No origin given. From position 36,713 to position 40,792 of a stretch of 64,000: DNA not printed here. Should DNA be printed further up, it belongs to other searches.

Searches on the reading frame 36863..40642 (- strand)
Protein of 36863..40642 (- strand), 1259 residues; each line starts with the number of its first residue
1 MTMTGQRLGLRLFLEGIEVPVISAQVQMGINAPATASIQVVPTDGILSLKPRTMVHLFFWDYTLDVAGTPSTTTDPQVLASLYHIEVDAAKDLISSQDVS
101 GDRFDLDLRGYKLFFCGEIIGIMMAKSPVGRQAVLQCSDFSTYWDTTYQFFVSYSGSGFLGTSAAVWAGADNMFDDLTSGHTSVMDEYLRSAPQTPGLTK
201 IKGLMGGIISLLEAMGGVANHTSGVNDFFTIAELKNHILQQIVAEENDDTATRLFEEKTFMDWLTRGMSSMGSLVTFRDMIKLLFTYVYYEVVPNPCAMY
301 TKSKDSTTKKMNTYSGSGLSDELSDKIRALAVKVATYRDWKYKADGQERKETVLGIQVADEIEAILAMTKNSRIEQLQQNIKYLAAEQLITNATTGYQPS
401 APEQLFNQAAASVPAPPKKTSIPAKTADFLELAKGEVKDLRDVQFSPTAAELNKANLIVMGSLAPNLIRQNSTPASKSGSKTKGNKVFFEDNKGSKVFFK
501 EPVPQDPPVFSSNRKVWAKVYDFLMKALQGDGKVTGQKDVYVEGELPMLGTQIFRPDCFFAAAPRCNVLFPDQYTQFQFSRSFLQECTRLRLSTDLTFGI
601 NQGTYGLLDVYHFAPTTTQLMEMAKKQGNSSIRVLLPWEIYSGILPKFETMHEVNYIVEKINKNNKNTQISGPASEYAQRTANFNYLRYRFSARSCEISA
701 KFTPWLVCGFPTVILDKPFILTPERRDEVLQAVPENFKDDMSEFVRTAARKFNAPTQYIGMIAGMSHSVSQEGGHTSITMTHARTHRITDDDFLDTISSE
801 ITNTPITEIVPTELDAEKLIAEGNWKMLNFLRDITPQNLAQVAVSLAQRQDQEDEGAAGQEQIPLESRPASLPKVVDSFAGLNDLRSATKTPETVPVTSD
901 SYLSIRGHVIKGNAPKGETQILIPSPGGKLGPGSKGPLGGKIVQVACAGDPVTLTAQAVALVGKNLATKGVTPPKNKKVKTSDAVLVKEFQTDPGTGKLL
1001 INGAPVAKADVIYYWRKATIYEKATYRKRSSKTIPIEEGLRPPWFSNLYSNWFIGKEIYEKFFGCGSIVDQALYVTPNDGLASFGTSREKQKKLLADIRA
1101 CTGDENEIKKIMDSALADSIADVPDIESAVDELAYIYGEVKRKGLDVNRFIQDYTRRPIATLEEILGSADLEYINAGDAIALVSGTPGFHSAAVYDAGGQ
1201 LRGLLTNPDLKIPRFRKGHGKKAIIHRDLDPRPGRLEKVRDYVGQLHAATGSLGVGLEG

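Call 12: search_protein_families(library=phrogs, proteins=[window:36863-40642:-], max_evalue=0.01)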
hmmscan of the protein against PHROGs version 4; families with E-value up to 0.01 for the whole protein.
window:36863-40642:- (1259 aa): 0 families

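Call 39: search_protein_families(library=pfam, proteins=[window:36863-40642:-], max_evalue=0.01)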
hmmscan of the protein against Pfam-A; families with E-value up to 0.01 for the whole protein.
window:36863-40642:- (1259 aa): 0 families

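Call 83: search_dna_similar(query=window:36863-40642:-, collection=phages, mode=protein, max_evalue=0.001, max_rows=12)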
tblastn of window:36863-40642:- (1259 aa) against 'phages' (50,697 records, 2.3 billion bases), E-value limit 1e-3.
No match.

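Call 85: search_protein_families(library=ncbifam, proteins=[window:36863-40642:-], max_evalue=0.1)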
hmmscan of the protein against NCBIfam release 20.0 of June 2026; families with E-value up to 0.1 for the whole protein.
window:36863-40642:- (1259 aa): 0 families
